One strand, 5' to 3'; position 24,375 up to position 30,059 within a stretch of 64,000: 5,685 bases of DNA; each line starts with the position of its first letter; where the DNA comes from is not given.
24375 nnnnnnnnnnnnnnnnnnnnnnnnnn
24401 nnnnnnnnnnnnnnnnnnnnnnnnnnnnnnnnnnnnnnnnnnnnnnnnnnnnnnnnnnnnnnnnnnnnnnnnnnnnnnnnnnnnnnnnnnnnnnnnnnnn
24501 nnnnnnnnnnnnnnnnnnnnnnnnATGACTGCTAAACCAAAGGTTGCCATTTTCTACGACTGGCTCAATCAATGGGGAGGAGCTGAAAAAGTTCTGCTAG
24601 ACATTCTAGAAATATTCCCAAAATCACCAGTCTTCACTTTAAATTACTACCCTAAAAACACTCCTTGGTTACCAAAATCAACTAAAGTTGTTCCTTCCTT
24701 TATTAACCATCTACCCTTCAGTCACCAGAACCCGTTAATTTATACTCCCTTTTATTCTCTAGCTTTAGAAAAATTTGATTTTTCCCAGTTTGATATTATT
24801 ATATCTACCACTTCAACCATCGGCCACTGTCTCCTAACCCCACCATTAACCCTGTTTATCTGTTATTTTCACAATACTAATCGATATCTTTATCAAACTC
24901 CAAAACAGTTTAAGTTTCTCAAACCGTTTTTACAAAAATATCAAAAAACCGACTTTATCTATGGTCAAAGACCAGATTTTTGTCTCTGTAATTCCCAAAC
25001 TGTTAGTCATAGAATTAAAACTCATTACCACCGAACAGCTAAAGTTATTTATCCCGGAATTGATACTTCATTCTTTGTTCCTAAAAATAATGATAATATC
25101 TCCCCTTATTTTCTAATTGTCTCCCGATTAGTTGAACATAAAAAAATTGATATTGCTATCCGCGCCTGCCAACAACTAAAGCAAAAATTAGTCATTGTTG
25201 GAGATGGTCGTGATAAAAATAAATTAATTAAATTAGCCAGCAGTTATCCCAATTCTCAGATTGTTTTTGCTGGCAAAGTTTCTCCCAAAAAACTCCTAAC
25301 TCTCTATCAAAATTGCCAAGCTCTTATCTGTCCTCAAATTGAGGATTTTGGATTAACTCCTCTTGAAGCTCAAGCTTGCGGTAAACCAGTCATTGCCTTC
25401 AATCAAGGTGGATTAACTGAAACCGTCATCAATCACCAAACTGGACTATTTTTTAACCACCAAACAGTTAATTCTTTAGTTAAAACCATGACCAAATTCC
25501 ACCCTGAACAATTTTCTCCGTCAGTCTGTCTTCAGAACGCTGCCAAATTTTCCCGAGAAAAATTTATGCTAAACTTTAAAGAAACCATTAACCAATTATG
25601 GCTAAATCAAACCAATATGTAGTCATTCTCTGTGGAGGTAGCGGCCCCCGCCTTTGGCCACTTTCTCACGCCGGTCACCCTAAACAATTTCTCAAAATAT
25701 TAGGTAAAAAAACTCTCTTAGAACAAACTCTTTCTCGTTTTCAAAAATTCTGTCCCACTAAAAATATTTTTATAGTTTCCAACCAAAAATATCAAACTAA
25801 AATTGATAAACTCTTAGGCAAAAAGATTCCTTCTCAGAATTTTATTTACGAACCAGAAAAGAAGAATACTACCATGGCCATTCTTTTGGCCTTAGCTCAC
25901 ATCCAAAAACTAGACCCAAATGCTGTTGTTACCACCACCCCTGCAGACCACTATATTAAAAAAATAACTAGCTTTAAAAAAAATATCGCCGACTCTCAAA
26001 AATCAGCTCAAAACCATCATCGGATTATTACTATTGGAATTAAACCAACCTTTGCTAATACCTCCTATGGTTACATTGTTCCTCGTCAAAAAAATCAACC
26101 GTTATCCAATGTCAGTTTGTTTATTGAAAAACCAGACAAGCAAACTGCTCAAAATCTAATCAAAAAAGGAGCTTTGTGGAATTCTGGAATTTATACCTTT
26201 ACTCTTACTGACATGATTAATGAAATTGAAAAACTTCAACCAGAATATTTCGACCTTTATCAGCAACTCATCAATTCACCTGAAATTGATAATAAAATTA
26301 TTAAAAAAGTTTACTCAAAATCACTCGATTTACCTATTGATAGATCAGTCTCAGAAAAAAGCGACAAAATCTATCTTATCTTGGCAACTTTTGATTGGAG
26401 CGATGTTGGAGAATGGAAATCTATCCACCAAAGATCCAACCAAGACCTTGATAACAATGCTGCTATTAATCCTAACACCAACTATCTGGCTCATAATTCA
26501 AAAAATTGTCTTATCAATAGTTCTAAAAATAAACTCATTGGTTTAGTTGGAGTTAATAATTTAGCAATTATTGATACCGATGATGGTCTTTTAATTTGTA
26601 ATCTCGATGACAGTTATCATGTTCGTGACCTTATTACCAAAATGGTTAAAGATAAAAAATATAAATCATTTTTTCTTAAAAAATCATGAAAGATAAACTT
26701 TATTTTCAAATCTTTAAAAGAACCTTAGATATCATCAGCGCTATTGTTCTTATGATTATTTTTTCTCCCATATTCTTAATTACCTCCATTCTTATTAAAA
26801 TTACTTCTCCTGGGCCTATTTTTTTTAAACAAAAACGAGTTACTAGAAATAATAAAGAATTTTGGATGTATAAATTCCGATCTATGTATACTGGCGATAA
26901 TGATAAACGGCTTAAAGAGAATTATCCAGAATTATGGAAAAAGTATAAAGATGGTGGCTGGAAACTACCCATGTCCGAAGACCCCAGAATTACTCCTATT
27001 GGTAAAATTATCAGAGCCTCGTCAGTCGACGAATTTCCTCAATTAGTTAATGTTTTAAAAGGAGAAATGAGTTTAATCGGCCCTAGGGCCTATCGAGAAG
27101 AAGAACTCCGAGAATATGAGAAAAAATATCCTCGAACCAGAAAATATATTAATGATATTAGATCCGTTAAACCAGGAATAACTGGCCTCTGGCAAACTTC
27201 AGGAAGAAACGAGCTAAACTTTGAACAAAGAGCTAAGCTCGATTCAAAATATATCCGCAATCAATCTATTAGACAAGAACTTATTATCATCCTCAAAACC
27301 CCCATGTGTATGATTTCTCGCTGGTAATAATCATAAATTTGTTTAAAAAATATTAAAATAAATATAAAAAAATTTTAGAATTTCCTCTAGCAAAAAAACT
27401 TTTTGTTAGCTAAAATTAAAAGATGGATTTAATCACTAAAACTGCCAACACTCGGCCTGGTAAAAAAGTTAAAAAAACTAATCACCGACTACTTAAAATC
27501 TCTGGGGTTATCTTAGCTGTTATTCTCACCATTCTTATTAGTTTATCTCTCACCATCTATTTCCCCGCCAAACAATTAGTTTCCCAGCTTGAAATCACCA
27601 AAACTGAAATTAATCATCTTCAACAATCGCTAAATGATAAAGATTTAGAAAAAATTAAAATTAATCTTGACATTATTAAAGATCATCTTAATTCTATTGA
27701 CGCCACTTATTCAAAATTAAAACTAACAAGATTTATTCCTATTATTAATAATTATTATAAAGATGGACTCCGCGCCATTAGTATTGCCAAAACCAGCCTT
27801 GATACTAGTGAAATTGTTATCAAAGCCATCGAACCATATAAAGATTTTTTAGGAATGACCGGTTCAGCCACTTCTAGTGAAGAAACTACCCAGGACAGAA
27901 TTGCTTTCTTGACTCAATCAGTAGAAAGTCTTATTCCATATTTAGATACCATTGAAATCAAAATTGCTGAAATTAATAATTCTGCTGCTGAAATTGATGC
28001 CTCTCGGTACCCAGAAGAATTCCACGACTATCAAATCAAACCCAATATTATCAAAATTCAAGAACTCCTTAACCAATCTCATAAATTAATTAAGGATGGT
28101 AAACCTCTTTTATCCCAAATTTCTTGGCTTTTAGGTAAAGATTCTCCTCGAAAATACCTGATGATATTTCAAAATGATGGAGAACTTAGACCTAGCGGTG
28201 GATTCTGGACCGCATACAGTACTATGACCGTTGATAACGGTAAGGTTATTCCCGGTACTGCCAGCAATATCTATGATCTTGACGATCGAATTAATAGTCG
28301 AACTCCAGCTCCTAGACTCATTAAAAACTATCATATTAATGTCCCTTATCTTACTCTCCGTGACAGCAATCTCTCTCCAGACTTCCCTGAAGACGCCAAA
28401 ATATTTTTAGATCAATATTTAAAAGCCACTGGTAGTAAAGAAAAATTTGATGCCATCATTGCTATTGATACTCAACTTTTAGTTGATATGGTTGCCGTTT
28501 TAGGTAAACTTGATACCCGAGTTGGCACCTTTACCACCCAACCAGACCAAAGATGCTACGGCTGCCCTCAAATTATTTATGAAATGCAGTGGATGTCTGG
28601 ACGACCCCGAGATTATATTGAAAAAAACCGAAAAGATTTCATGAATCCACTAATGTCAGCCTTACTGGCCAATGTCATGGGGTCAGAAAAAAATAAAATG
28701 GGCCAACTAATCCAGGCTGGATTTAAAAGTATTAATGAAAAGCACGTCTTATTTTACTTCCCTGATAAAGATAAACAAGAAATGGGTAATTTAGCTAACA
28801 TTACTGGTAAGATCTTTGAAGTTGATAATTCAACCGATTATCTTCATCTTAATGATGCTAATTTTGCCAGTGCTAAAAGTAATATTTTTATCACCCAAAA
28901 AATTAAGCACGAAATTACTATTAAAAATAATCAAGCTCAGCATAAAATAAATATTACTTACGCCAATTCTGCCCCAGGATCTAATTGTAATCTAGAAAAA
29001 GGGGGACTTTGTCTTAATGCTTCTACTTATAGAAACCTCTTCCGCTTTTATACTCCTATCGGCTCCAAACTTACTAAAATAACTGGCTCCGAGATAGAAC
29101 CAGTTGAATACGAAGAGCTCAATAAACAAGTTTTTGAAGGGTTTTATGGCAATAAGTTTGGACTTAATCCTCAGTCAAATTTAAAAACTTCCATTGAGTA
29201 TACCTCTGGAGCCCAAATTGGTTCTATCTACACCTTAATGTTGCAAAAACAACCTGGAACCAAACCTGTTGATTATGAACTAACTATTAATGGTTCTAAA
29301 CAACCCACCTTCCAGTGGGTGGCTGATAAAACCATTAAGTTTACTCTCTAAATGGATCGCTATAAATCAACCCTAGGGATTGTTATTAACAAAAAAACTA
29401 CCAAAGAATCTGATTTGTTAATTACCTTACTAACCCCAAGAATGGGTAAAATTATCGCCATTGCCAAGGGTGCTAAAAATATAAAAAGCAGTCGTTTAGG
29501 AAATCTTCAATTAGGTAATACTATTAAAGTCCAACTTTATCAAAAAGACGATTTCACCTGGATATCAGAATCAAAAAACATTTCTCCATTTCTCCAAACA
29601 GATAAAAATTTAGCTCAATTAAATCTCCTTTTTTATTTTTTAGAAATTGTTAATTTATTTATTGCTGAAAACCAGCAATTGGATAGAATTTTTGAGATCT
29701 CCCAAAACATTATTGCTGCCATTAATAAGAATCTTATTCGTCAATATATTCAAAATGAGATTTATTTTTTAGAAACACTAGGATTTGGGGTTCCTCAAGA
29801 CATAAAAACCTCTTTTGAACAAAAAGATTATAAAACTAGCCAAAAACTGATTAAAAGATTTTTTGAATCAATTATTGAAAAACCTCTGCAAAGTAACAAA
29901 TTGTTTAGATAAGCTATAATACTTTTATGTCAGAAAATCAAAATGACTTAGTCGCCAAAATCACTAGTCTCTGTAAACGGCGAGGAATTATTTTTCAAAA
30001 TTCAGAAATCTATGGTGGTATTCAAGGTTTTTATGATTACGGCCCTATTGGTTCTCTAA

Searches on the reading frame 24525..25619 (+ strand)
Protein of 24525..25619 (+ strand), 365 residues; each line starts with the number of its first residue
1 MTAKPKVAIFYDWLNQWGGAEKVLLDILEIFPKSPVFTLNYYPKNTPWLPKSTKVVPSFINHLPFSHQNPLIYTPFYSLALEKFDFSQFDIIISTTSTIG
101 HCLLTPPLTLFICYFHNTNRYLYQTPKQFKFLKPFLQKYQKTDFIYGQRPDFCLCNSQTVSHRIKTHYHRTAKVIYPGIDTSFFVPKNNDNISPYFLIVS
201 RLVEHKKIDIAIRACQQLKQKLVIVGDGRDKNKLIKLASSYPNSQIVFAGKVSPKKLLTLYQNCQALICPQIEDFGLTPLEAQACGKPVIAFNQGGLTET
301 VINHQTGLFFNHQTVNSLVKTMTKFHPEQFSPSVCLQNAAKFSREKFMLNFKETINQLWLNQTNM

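Call 72: search_protein_families(library=pfam, proteins=[window:24525-25619:+], max_evalue=0.00001)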
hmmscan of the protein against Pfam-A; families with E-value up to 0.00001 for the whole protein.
window:24525-25619:+ (365 aa): 4 families
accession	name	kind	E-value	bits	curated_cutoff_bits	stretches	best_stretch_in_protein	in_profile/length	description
PF00534.26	Glycos_transf_1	-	2.1e-32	112.4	26.4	1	189-337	11-167/172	Glycosyl transferases group 1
PF13692.12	Glyco_trans_1_4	-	4e-23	82.7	27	1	194-324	2-138/142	Glycosyl transferases group 1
PF13439.12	Glyco_transf_4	-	2.7e-08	34.5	28.5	1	18-182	2-169/170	Glycosyltransferase Family 4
PF20706.3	GT4-conflict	-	3.3e-07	30.1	26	1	171-310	173-324/385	Family 4 Glycosyltransferase in conflict systems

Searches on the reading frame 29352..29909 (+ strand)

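Call 72: search_protein_families(library=pfam, proteins=[window:29352-29909:+], max_evalue=0.00001)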
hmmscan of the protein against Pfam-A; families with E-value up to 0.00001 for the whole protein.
window:29352-29909:+ (186 aa): 1 family
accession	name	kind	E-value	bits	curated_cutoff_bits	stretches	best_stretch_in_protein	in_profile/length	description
PF11967.14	RecO_N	-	5.3e-16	58.8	27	1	6-80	5-80/80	Recombination protein O N terminal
